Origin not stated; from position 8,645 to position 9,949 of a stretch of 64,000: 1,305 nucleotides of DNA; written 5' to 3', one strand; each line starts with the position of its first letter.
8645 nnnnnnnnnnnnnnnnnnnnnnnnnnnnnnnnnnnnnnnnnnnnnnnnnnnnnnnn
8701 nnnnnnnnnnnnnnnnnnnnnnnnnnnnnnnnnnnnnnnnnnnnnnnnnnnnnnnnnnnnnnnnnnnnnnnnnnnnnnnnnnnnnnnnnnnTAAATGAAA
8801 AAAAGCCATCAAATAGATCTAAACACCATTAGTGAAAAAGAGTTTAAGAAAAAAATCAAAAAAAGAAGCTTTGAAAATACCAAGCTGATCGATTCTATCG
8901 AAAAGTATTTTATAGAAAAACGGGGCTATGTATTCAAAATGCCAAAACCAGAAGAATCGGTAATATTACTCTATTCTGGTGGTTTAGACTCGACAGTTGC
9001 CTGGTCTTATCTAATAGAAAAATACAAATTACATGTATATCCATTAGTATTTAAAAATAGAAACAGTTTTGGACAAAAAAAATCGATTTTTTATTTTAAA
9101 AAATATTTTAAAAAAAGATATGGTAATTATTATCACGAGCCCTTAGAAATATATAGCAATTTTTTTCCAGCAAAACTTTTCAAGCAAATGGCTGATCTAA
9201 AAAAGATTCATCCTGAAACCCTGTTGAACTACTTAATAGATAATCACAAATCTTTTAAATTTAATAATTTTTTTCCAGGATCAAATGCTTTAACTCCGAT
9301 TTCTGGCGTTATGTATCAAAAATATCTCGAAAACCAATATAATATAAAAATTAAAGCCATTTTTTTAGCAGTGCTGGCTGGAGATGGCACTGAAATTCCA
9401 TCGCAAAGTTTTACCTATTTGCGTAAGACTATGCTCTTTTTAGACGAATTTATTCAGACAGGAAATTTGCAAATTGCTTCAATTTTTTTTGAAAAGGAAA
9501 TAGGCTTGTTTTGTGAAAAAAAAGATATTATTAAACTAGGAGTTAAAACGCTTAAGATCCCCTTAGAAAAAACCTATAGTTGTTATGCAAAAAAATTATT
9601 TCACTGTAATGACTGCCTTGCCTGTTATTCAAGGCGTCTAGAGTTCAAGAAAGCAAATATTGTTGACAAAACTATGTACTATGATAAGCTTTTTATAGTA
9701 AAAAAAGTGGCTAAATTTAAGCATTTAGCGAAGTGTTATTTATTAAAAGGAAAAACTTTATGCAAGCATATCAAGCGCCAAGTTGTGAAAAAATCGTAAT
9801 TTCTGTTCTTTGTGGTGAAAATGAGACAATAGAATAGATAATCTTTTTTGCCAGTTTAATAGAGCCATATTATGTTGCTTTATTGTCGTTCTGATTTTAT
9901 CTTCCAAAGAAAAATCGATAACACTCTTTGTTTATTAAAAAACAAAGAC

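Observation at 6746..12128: PqqD-like protein, QueC-like PP-loop ATPase, PLP decarboxylase, TylF-like methyltransferase, SipW-type signal peptidase and ABC exporter in one neighbourhood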

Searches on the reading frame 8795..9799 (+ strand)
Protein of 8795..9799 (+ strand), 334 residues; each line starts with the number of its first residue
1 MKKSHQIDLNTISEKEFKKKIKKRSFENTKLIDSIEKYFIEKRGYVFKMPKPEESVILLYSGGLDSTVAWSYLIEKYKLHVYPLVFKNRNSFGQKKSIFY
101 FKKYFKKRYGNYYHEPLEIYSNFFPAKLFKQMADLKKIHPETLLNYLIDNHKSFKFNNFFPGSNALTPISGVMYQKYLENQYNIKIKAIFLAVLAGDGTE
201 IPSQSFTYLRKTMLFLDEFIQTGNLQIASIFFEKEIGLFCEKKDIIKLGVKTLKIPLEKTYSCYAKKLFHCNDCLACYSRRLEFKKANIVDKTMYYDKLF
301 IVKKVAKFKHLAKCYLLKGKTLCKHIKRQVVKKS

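Call 4: search_protein_families(library=pfam, proteins=[window:8795-9799:+], max_evalue=0.01)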
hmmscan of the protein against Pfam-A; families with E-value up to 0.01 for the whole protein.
window:8795-9799:+ (334 aa): 2 families
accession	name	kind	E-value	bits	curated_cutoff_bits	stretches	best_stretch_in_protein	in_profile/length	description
PF06508.19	QueC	-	7.2e-14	52.2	22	1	56-287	2-209/210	Queuosine biosynthesis protein QueC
PF00764.25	Arginosuc_synth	-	0.0031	18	27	1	56-85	2-31/162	Arginosuccinate synthase N-terminal HUP domain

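Call 5: search_protein_families(library=ncbifam, proteins=[window:8795-9799:+], max_evalue=0.01)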
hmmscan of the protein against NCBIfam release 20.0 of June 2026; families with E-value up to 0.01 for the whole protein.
window:8795-9799:+ (334 aa): 3 families
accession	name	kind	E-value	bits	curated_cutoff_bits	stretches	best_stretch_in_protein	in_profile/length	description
TIGR00364.1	TIGR00364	equivalog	8.5e-10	38.5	150.3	1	57-280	2-201/201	7-cyano-7-deazaguanine synthase QueC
NF041925.1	QatC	equivalog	1.2e-05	24.4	280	0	265-298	296-329/398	Qat anti-phage system QueC-like protein QatC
NF001770.0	PRK00509.1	equivalog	0.00049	19.3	334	1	53-84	4-35/401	argininosuccinate synthase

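Call 8: find_homologous_proteins(query=window:8795-9799:+, max_evalue=0.001)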
Query window:8795-9799:+ (334 aa): 81 proteins with E <= 0.001 among 1913 candidates.
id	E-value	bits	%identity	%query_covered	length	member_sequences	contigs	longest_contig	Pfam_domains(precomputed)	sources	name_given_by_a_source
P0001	9.7e-202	687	93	100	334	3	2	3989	PF06508.20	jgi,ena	-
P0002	4.1e-175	600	81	100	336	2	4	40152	PF06508.20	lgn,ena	-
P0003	2.1e-147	509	71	100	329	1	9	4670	PF06508.20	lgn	-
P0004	2.5e-146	505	69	99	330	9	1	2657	PF06508.20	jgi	-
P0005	1.1e-144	500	70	96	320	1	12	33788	PF06508.20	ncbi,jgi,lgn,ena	ncbi:MAG: 7-cyano-7-deazaguanine synthase [Patescibacteria group bacterium]|jgi:7-cyano-7-deazaguani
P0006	1.3e-144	500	70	99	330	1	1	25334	PF06508.20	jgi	jgi:7-cyano-7-deazaguanine synthase in queuosine biosynthesis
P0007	9.6e-142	490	68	100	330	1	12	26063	PF06508.20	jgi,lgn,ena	-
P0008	6.7e-137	474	67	97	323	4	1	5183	PF06508.20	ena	-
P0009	1.0e-133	464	67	96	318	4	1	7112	PF06508.20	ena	-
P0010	6.4e-122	425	63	100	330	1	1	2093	PF06508.20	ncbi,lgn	-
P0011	2.0e-105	371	55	92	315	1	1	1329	PF06508.20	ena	-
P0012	3.5e-104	367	55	95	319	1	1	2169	PF06508.20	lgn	-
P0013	1.0e-72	263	41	94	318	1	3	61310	PF06508.20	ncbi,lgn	-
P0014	1.0e-72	263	45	88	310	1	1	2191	PF06508.20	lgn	-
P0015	2.1e-71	259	45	86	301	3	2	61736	PF06508.20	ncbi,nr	ncbi:7-cyano-7-deazaguanine synthase, partial [Patescibacteria group bacterium]|nr:7-cyano-7-deazagu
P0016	5.3e-70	254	43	85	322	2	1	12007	PF06508.20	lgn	-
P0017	3.4e-69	252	42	100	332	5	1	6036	PF06508.20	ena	-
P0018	9.4e-69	250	43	87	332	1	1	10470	PF06508.20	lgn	-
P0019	8.0e-67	244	44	93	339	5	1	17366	PF06508.20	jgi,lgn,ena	-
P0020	6.1e-65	238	45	88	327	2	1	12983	PF06508.20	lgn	-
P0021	1.1e-64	237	41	88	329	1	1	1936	PF06508.20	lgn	-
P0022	7.2e-61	224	43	87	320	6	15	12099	PF06508.20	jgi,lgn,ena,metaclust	metaclust:\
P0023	1.3e-59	220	41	94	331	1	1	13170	PF06508.20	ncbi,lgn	ncbi:MAG: 7-cyano-7-deazaguanine synthase [Patescibacteria group bacterium]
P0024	2.6e-58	216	42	86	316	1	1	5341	PF06508.20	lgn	-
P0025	3.1e-58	216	40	87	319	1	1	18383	PF06508.20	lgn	-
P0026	3.4e-58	216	40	88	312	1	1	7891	PF06508.20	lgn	-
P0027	4.0e-58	215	41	88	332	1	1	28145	PF06508.20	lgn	-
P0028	8.3e-58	214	38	91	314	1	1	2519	PF06508.20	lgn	-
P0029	1.7e-57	213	41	87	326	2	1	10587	PF06508.20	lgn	-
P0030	2.9e-56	209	39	87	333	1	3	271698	PF06508.20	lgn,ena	-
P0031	3.0e-56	209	40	93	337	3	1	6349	PF06508.20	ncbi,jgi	jgi:7-cyano-7-deazaguanine synthase in queuosine biosynthesis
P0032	1.6e-55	207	39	92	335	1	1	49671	PF06508.20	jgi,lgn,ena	-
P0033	1.8e-55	207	40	86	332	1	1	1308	PF06508.20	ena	-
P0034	2.6e-55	206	39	88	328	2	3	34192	PF06508.20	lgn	-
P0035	1.1e-54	204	40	90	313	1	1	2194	PF06508.20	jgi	-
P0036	1.2e-54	204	41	90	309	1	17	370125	PF06508.20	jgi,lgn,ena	jgi:7-cyano-7-deazaguanine synthase in queuosine biosynthesis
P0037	2.4e-54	203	37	87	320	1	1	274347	PF06508.20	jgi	jgi:hypothetical protein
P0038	8.9e-54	201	41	85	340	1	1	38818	PF06508.20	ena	-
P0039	2.5e-52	196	42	87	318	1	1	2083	PF06508.20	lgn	-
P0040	4.2e-52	196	37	87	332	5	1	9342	PF06508.20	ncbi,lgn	-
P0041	2.2e-51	193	40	87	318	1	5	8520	PF06508.20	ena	-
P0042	5.2e-51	192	38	89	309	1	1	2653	PF06508.20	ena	-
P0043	6.3e-51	192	35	88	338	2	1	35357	PF06508.20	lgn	-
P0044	1.6e-50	190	41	78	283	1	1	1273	PF06508.20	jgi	jgi:ferredoxin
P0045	1.9e-50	190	38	89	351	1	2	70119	PF06508.20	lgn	-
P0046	1.3e-49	187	37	82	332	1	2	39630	PF06508.20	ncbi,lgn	-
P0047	1.7e-46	177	38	87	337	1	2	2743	PF06508.20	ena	-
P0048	6.3e-46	175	39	85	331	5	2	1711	PF06508.20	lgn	-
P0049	4.6e-44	169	37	90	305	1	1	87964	PF06508.20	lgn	-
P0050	5.6e-43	166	37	89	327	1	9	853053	PF06508.20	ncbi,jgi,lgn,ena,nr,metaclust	ncbi:MAG: hypothetical protein UT13_C0001G0077 [Candidatus Pacebacteria bacterium GW2011_GWF2_38_9]|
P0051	8.2e-43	165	37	86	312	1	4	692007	PF06508.20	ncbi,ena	-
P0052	2.5e-42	164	35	92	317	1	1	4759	PF06508.20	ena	-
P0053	3.0e-42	163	37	87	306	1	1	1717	PF06508.20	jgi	jgi:7-cyano-7-deazaguanine synthase in queuosine biosynthesis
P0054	5.3e-42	162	37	88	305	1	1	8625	PF06508.20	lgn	-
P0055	1.1e-41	161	36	85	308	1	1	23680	PF06508.20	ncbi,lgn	-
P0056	1.3e-40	158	38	86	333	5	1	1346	PF06508.20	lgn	-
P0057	3.9e-40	156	39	82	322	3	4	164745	PF06508.20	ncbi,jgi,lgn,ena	jgi:7-cyano-7-deazaguanine synthase in queuosine biosynthesis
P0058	5.3e-40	156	36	90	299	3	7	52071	PF06508.20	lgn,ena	-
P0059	5.4e-40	156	37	87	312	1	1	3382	PF06508.20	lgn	-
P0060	5.8e-40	156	34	92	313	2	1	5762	PF06508.20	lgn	-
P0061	3.6e-39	153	35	87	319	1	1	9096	PF06508.20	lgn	-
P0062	2.0e-37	147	36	83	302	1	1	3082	PF06508.20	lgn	-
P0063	2.3e-37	147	35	86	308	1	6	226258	PF06508.20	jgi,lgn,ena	jgi:hypothetical protein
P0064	4.4e-37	146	32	85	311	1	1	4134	PF06508.20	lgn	-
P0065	4.5e-36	143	36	83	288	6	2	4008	PF06508.20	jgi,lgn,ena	-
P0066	3.7e-35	140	34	86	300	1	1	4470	PF06508.20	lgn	-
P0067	7.1e-35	139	34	87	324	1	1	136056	PF06508.20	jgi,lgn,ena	-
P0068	8.0e-35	139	35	86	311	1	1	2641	PF06508.20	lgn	-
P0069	8.1e-35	139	34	84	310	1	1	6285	PF06508.20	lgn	-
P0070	3.6e-34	137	33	83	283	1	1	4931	PF06508.20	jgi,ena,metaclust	metaclust:\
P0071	1.1e-33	135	34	81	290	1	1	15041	PF06508.20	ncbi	-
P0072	1.2e-33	135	34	90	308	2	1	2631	PF06508.20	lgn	-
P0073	9.7e-32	129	35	81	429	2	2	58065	PF06508.20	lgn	-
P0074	1.0e-29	122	35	85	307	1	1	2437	PF06508.20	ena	-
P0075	2.9e-27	114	31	84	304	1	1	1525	PF06508.20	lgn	-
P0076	4.0e-22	97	32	81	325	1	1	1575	PF06508.20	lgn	-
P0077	5.3e-22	97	32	78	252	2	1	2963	PF06508.20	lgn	-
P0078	1.2e-14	73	29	81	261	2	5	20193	PF06508.20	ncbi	ncbi:MAG: 7-cyano-7-deazaguanine synthase [Candidatus Jordarchaeaceae archaeon]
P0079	3.5e-8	51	25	89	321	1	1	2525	PF06508.20,PF01171.27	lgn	-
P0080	1.5e-7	49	28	79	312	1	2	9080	PF06508.20,PF02568.21,PF01171.27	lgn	-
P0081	9.0e-7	47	25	72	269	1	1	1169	PF06508.20,PF01171.27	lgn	-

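Call 9: find_encoding_contigs(protein=P0002, flank=10000, max_places=2)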
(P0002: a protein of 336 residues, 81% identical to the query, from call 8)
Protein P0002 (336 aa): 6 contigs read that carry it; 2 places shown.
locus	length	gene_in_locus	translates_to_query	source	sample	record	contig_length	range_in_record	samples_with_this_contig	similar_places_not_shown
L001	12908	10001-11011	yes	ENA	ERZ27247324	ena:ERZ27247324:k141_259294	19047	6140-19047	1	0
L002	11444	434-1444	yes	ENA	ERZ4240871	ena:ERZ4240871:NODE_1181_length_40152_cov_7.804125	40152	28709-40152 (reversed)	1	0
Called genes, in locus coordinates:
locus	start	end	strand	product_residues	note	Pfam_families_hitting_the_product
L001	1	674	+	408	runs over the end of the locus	PF13439:Glyco_transf_4 (weak), PF13692:Glyco_trans_1_4, PF13524:Glyco_trans_1_2 (weak), PF00534:Glycos_transf_1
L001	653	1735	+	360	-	PF13353:Fer4_12 (weak), PF04055:Radical_SAM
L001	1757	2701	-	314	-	-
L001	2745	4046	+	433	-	PF04932:Wzy_C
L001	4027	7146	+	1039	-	PF01011:PQQ (faint), PF13360:PQQ_2, PF13570:Beta-prop_ACSF4, PF13360:PQQ_2, PF25293:Beta-prop_EMC1_N (faint), PF13360:PQQ_2 (weak), PF16586:DUF5060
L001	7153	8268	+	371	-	PF00534:Glycos_transf_1, PF13692:Glyco_trans_1_4 (weak)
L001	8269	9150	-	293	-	PF01564:Spermine_synth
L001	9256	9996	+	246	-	PF13578:Methyltransf_24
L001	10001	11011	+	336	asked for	PF06508:QueC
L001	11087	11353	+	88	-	PF05402:PqqD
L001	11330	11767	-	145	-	PF00717:Peptidase_S24 (faint)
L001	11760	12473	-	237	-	PF00005:ABC_tran, PF00004:AAA (weak), PF13304:AAA_21 (faint)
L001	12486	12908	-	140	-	?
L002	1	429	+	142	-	?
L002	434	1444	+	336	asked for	PF06508:QueC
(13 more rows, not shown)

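Call 10: find_encoding_contigs(protein=P0013, flank=10000, max_places=2)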
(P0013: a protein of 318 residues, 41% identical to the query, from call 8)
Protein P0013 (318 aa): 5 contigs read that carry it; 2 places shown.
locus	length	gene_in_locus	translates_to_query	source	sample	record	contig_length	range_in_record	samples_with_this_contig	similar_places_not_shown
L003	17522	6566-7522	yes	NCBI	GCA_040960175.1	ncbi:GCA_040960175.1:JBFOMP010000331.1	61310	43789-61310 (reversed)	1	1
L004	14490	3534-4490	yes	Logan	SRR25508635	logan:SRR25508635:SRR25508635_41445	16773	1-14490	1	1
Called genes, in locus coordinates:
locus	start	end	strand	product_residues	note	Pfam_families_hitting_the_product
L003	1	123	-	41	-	?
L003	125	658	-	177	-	PF02397:Bac_transf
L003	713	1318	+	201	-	PF00565:SNase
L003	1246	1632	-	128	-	PF01850:PIN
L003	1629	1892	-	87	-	-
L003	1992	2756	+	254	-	PF01061:ABC2_membrane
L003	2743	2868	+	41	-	-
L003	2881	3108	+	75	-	PF00005:ABC_tran (weak)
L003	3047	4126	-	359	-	PF01370:Epimerase, PF04321:RmlD_sub_bind, PF16363:GDP_Man_Dehyd, PF07993:NAD_binding_4 (weak)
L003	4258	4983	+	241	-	PF00005:ABC_tran, PF13304:AAA_21 (faint)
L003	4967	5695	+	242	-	PF13578:Methyltransf_24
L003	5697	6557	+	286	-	PF01564:Spermine_synth, PF08242:Methyltransf_12 (weak), PF13649:Methyltransf_25 (weak), PF13847:Methyltransf_31 (weak)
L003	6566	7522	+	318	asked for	PF06508:QueC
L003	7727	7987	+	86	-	PF05402:PqqD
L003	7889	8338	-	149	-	PF00717:Peptidase_S24 (weak)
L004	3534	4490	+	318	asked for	PF06508:QueC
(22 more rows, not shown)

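Call 12: find_encoding_contigs(protein=P0050, flank=10000, max_places=1)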
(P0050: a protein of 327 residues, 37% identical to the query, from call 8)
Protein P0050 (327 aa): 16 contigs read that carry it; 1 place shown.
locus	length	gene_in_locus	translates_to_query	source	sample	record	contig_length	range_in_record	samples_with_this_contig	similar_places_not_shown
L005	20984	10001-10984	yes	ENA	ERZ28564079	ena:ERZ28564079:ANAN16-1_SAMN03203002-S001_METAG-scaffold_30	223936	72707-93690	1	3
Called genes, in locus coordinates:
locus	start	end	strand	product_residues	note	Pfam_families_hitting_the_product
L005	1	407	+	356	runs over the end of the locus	PF08540:HMG_CoA_synt_C (faint), PF08541:ACP_syn_III_C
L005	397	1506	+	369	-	PF00108:Thiolase_N, PF08545:ACP_syn_III (faint), PF22691:Thiolase_C_1, PF02803:Thiolase_C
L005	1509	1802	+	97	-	-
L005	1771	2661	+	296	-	PF22700:MVD-like_N (weak), PF00288:GHMP_kinases_N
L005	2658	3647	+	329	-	PF22700:MVD-like_N, PF00288:GHMP_kinases_N, PF08544:GHMP_kinases_C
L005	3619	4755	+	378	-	PF22700:MVD-like_N, PF00288:GHMP_kinases_N, PF18376:MDD_C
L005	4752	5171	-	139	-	-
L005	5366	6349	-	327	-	-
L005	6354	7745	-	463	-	-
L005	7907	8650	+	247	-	PF01061:ABC2_membrane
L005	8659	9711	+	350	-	PF00005:ABC_tran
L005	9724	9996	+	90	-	PF05402:PqqD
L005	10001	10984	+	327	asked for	PF06508:QueC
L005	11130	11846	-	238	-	PF13578:Methyltransf_24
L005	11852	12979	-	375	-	-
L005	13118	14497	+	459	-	PF04932:Wzy_C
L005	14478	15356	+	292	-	-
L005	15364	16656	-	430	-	-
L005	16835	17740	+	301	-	PF00535:Glycos_transf_2, PF10111:Glyco_tranf_2_2 (weak), PF13641:Glyco_tranf_2_3 (weak)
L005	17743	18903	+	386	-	PF00534:Glycos_transf_1, PF13692:Glyco_trans_1_4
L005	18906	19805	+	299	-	PF00535:Glycos_transf_2, PF10111:Glyco_tranf_2_2 (weak), PF13641:Glyco_tranf_2_3 (weak)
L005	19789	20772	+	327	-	PF01073:3Beta_HSD, PF01370:Epimerase, PF02719:Polysacc_synt_2 (weak), PF04321:RmlD_sub_bind, PF05368:NmrA (faint), PF07993:NAD_binding_4 (faint), PF16363:GDP_Man_Dehyd, PF13460:NAD_binding_10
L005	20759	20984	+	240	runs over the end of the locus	PF03808:Glyco_tran_WecG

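Call 13: find_encoding_contigs(protein=P0036, flank=10000, max_places=1)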
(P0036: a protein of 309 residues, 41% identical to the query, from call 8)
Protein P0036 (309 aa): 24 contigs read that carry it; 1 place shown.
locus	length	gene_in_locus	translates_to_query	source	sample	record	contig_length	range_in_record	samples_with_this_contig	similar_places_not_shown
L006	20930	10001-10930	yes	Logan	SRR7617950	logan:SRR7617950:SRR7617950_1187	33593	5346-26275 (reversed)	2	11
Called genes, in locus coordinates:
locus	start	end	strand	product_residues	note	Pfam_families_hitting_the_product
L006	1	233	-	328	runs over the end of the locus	PF06508:QueC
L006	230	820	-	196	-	PF12643:MazG-like (faint)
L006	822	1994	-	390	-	PF13692:Glyco_trans_1_4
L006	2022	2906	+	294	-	PF00535:Glycos_transf_2, PF10111:Glyco_tranf_2_2, PF13641:Glyco_tranf_2_3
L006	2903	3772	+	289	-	PF01408:GFO_IDH_MocA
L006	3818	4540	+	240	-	PF01061:ABC2_membrane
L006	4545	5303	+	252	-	PF00005:ABC_tran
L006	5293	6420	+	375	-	PF01041:DegT_DnrJ_EryC1, PF00155:Aminotran_1_2 (weak)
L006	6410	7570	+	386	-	PF00534:Glycos_transf_1, PF13692:Glyco_trans_1_4, PF13524:Glyco_trans_1_2 (weak)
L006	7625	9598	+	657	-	PF04932:Wzy_C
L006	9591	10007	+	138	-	PF00717:Peptidase_S24 (weak)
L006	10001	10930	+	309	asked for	PF06508:QueC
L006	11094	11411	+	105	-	PF05402:PqqD, PF16007:DUF4777 (faint)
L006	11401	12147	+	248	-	PF03808:Glyco_tran_WecG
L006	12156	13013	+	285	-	-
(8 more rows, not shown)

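Call 14: find_encoding_contigs(protein=P0063, flank=10000, max_places=1)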
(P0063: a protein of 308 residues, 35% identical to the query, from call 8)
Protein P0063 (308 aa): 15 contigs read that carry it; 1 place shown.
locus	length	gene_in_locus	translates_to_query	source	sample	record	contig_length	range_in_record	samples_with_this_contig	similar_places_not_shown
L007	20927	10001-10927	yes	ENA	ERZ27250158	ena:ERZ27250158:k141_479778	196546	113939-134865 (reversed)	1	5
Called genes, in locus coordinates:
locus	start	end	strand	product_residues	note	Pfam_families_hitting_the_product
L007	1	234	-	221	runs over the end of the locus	-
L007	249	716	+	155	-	PF08660:Alg14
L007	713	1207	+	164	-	PF04101:Glyco_tran_28_C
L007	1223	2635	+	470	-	PF02366:PMT (weak)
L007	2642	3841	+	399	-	PF13692:Glyco_trans_1_4, PF00534:Glycos_transf_1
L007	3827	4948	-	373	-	PF04055:Radical_SAM, PF13353:Fer4_12 (faint), PF13186:SPASM (weak)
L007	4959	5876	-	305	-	PF00535:Glycos_transf_2, PF13641:Glyco_tranf_2_3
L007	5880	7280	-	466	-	PF04932:Wzy_C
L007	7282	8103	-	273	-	-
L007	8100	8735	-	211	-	PF13578:Methyltransf_24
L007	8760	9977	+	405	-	PF01168:Ala_racemase_N (weak), PF02784:Orn_Arg_deC_N, PF00278:Orn_DAP_Arg_deC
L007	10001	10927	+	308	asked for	PF06508:QueC (faint)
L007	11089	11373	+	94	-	PF05402:PqqD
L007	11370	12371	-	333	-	PF00005:ABC_tran, PF13304:AAA_21 (faint), PF00717:Peptidase_S24 (weak)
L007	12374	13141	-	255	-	PF01061:ABC2_membrane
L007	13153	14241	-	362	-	PF02163:Peptidase_M50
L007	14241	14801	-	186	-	PF01765:RRF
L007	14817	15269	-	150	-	PF00889:EF_TS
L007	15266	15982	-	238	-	PF00318:Ribosomal_S2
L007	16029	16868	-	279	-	PF00763:THF_DHG_CYH, PF02882:THF_DHG_CYH_C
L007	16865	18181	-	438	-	PF00464:SHMT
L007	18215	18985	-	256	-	PF00383:dCMP_cyt_deam_1 (weak)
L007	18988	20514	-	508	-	PF00117:GATase, PF07722:Peptidase_C26 (weak), PF03054:tRNA_Me_trans (faint), PF02540:NAD_synthase (weak), PF00958:GMP_synt_C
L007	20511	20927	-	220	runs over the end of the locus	PF00156:Pribosyltran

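Call 16: find_related_loci(query=A1, collection=genome_contigs, flank=10000)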
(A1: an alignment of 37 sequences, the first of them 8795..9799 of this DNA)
Query A1 (334 aa) in genome_contigs; peptide patterns used: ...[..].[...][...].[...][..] (x = any residue, [..] = any of these).
21 stretches matched a pattern; 13 encode a relative of the query (tblastn E <= 1e-3); 13 distinct loci.
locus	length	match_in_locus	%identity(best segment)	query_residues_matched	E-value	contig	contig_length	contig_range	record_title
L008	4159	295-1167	40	12-295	2e-64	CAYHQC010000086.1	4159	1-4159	MAG TPA_asm: uncultured Gammaproteobacteria bacterium isolate ERP119705_co15_352 genome assembly, contig: NODE_30062_len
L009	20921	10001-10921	42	6-312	4e-62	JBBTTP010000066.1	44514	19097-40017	MAG: Patescibacteria group bacterium isolate H52-bin037_1 H52_bin037_1_000000000066, whole genome shotgun sequence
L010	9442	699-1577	42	7-295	1e-60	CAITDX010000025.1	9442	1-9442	uncultured bacterium isolate LaPlata_bin-3499 genome assembly, contig: bin-3499:25/85, whole genome shotgun sequence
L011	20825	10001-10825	39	21-295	2e-57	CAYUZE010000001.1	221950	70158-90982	MAG TPA_asm: uncultured Gammaproteobacteria bacterium isolate binchicken_co130_63 genome assembly, contig: NODE_102_leng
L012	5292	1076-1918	36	17-296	3e-53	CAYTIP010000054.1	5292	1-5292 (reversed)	MAG TPA_asm: uncultured Gammaproteobacteria bacterium isolate SRP220891_co1_172 genome assembly, contig: NODE_31230_leng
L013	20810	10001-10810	34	21-299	4e-53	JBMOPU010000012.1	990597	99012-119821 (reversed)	MAG: Patescibacteria group bacterium isolate Betzabe_MAG136 MAG136_14, whole genome shotgun sequence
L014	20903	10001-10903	37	9-307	6e-49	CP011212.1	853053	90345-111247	MAG: candidate division TM6 bacterium GW2011_GWF2_28_16 chromosome, complete genome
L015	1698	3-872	38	5-295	2e-47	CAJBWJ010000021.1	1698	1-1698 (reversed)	uncultured bacterium isolate Loc080925-5-5m_bin-0562 genome assembly, contig: bin-0562:21/86, whole genome shotgun seque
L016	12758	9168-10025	34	11-307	4e-46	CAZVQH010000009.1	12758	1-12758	MAG TPA_asm: uncultured Gammaproteobacteria bacterium isolate binchicken_co269_157 genome assembly, contig: NODE_4793_le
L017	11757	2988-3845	38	8-295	4e-44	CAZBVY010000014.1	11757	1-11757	MAG TPA_asm: uncultured Pseudomonadales bacterium isolate binchicken_co212_140 genome assembly, contig: NODE_7245_length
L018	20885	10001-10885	36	18-318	4e-44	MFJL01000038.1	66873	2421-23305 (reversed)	MAG: Candidatus Gottesmanbacteria bacterium RIFCSPHIGHO2_02_FULL_39_11 rifcsphigho2_02_scaffold_688, whole genome shotgu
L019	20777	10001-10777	34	21-297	3e-43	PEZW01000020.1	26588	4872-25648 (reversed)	MAG: Candidatus Berkelbacteria bacterium CG10_big_fil_rev_8_21_14_0_10_43_13 CG10_8_21_14_0.10_scaffold_1497_c, whole ge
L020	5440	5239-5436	52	19-84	2e-15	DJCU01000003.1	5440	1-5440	MAG TPA_asm: Candidatus Gottesmanbacteria bacterium UBA5942 UBA5942_contig_2018, whole genome shotgun sequence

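Call 17: find_related_loci(query=A1, collection=metagenome_contigs, flank=10000)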
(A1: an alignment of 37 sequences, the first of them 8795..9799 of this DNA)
Query A1 (334 aa) in metagenome_contigs; peptide patterns used: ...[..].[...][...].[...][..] (x = any residue, [..] = any of these).
53 stretches matched a pattern; 41 encode a relative of the query (tblastn E <= 1e-3); 41 distinct loci.
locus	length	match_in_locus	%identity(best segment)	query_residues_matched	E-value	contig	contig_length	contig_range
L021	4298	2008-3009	94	1-334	0e+0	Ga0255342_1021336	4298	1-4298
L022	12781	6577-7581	81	1-333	0e+0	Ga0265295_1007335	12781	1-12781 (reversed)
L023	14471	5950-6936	68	1-333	1e-148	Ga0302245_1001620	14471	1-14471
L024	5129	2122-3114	68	1-333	9e-149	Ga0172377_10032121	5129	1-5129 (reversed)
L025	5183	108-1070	67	3-326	2e-144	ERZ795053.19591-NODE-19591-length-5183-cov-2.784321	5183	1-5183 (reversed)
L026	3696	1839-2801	67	3-326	1e-146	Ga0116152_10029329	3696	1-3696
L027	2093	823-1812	63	1-334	7e-127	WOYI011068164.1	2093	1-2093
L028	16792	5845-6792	43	1-314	3e-73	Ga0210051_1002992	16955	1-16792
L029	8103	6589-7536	43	1-314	2e-72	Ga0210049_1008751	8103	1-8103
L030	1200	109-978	39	4-295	4e-66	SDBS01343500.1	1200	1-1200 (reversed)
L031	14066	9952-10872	42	6-312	8e-62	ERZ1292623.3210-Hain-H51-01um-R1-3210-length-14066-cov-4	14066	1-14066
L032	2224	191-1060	38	4-295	6e-61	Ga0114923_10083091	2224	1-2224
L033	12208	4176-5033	38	6-295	6e-59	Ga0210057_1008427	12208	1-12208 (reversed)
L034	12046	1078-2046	39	13-318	1e-58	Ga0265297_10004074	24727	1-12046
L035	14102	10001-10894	37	9-307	4e-58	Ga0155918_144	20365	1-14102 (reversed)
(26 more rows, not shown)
